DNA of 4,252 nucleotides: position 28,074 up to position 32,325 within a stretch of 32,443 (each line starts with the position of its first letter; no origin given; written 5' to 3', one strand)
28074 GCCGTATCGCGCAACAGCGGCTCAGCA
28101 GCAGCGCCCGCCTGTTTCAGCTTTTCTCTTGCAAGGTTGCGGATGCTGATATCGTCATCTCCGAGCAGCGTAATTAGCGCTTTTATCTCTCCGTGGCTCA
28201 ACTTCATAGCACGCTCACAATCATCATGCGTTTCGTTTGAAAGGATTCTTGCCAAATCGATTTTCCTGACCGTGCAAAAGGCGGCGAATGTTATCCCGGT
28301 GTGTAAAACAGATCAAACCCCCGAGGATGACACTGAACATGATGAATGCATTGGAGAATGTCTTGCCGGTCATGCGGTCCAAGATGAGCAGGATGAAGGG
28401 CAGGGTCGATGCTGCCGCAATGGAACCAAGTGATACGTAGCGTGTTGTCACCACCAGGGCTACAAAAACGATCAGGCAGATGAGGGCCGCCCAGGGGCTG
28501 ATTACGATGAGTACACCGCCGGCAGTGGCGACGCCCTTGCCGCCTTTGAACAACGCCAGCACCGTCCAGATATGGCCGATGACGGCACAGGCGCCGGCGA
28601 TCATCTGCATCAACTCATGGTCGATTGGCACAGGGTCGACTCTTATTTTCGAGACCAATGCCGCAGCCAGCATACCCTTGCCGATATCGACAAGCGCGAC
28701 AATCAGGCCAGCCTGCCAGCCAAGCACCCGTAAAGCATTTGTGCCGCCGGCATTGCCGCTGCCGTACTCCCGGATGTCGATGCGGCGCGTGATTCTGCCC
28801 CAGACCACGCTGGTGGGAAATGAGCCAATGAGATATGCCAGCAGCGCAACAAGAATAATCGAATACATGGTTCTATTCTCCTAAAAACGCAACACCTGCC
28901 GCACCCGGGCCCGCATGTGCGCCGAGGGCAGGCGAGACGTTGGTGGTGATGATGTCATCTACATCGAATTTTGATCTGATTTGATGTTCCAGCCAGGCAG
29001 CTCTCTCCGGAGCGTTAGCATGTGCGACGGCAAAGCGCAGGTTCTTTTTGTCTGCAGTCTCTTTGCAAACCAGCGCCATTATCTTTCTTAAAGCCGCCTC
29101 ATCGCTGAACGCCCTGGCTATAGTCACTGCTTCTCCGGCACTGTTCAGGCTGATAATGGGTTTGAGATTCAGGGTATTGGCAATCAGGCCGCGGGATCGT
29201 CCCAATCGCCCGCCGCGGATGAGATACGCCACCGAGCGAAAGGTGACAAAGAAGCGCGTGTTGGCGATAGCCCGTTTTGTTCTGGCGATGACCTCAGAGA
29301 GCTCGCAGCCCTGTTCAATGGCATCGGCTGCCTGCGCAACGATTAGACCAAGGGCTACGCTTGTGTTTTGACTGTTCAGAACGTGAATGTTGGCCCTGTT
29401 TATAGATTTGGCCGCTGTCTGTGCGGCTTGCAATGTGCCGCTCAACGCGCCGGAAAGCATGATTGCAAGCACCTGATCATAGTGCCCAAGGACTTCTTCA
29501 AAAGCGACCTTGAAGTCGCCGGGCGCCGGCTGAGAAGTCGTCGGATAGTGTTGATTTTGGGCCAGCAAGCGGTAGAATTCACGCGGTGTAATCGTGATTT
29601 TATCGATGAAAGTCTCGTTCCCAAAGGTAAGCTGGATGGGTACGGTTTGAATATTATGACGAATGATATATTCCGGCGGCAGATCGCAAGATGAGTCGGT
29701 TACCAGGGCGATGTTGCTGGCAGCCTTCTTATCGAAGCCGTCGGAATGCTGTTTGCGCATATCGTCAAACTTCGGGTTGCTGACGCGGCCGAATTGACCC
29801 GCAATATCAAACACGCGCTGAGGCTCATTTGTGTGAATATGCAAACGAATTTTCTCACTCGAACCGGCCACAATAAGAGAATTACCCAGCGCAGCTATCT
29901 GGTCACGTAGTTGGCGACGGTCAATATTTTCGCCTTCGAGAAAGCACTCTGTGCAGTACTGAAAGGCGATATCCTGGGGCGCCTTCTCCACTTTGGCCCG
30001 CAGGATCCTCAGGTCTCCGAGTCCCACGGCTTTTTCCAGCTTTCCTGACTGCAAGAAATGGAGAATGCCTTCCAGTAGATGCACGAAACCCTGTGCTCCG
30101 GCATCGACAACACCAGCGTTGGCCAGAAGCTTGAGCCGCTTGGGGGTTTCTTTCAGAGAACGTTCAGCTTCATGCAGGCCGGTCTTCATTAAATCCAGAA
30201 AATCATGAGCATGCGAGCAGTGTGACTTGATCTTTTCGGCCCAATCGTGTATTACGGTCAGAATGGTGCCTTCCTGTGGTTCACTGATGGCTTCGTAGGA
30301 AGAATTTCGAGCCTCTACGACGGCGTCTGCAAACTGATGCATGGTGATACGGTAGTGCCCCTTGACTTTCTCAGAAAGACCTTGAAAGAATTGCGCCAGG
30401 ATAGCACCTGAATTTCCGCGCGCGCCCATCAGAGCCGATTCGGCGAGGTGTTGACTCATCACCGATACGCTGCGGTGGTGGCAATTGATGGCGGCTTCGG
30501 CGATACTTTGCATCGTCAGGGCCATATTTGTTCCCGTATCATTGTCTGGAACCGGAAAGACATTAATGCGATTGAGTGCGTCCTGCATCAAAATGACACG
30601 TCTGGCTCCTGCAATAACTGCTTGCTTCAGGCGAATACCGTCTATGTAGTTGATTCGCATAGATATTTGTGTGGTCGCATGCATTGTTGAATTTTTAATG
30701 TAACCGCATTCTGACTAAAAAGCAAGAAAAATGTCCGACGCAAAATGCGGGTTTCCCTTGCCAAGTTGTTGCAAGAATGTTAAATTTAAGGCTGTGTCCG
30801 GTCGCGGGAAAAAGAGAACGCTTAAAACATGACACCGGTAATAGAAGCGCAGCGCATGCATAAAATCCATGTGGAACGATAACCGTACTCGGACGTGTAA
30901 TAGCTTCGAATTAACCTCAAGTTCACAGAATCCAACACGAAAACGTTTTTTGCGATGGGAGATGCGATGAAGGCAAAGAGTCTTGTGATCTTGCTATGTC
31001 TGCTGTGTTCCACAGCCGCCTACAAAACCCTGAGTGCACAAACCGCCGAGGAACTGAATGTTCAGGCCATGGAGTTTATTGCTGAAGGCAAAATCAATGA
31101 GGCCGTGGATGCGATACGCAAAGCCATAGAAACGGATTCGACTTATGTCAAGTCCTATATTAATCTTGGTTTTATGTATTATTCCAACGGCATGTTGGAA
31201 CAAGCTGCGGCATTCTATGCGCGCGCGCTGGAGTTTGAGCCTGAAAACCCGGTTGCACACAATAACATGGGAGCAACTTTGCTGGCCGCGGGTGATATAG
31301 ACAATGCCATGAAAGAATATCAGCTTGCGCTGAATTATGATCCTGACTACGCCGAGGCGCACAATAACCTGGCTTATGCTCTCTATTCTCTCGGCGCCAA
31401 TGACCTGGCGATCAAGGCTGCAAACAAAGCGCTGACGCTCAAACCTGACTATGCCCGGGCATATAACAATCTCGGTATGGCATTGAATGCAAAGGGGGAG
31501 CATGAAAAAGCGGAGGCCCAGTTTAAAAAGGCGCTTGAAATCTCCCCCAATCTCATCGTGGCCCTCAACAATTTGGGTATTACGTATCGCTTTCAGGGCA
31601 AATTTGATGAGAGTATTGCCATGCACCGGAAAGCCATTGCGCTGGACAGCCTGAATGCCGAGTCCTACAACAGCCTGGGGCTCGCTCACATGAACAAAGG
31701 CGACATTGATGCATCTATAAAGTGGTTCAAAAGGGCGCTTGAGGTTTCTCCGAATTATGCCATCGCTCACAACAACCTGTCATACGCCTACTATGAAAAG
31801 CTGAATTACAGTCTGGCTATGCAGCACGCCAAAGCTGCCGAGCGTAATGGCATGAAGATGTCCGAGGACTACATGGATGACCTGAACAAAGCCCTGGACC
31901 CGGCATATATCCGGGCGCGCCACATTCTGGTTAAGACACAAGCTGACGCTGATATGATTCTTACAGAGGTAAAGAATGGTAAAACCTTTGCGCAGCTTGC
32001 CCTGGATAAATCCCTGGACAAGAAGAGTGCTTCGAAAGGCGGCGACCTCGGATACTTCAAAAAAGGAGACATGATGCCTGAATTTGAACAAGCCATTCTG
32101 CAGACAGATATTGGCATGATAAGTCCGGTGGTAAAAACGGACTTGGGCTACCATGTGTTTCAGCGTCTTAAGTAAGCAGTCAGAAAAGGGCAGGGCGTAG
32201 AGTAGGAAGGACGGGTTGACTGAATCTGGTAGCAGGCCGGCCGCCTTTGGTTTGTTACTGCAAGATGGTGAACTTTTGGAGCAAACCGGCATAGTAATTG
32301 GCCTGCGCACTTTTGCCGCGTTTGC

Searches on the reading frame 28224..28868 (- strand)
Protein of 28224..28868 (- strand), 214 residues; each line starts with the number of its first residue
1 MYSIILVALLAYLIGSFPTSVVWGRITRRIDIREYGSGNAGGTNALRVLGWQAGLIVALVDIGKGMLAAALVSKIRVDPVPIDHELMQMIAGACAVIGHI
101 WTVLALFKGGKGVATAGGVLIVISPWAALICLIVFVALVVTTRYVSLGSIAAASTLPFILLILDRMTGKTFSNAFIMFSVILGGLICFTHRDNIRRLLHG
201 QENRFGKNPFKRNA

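Call 42: search_protein_families(library=pfam, proteins=[window:28224-28868:-], max_evalue=0.001)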
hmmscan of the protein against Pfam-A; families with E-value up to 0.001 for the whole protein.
window:28224-28868:- (214 aa): 1 family
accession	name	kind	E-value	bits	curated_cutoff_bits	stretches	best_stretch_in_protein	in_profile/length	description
PF02660.20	G3P_acyltransf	-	6.1e-52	176.5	24.1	1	10-197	1-164/164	Glycerol-3-phosphate acyltransferase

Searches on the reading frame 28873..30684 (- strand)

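Call 42: search_protein_families(library=pfam, proteins=[window:28873-30684:-], max_evalue=0.001)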
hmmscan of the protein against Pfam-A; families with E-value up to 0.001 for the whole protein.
window:28873-30684:- (603 aa): 4 families
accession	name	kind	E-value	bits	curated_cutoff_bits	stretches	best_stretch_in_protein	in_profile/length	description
PF02645.21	DegV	-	4e-80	269.6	27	1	325-601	2-278/280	Uncharacterised protein, DegV family COG1307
PF02734.22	Dak2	-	3.4e-36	125.2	27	1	44-208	1-173/174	DAK2 domain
PF21645.3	FakA-like_M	-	3.8e-21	75.1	24.9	1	241-314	2-78/80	Fatty acid kinase subunit A-like, middle domain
PF13684.11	FakA-like_C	-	3.6e-05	23.7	23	1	383-574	29-196/216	Fatty acid kinase subunit A-like, C-terminal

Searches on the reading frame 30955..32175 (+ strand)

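Call 42: search_protein_families(library=pfam, proteins=[window:30955-32175:+], max_evalue=0.001)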
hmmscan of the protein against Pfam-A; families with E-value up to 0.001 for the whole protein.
window:30955-32175:+ (406 aa): 22 families
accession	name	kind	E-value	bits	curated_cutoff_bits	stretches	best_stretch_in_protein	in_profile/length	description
PF13414.12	TPR_11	-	1.3e-51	172.5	26.8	7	110-147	5-42/42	TPR repeat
PF00515.34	TPR_1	-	3.2e-49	163.3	27.8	6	167-199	1-33/34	Tetratricopeptide repeat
PF07719.23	TPR_2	-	9.9e-41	134.9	27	5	235-268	1-34/34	Tetratricopeptide repeat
PF13181.12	TPR_8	-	1.2e-38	128.3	25.7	4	167-199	1-33/34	Tetratricopeptide repeat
PF13431.12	TPR_17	-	2.6e-37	124.4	24.4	3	190-221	2-33/34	Tetratricopeptide repeat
PF13424.12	TPR_12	-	2.4e-30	105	30.1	4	166-230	2-74/77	Tetratricopeptide repeat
PF13432.12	TPR_16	-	2.8e-30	104.8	32.7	3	207-268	3-64/65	Tetratricopeptide repeat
PF14559.12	TPR_19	-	5.8e-22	78.2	25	3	109-169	1-61/68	Tetratricopeptide repeat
PF13616.12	Rotamase_3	-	1.6e-21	77.4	22.5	1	319-403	16-111/116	PPIC-type PPIASE domain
PF13374.12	TPR_10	-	3e-21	75.2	27.5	2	202-230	3-31/42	Tetratricopeptide repeat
PF13428.12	TPR_14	-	1.9e-20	71.7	23.5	0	168-208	2-42/44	Tetratricopeptide repeat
PF00639.27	Rotamase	-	1.7e-19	71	21.7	1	327-403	17-94/97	PPIC-type PPIASE domain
PF13176.12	TPR_7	-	3.4e-17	61.4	27.9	1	203-233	1-33/36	Tetratricopeptide repeat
PF23914.1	TPR_CcmH_CycH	-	1.9e-09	38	42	1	126-226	43-146/158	Cytochrome c-type biogenesis protein H TPR domain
PF13371.12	TPR_9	-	1e-07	32.3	35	0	150-199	12-61/73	Tetratricopeptide repeat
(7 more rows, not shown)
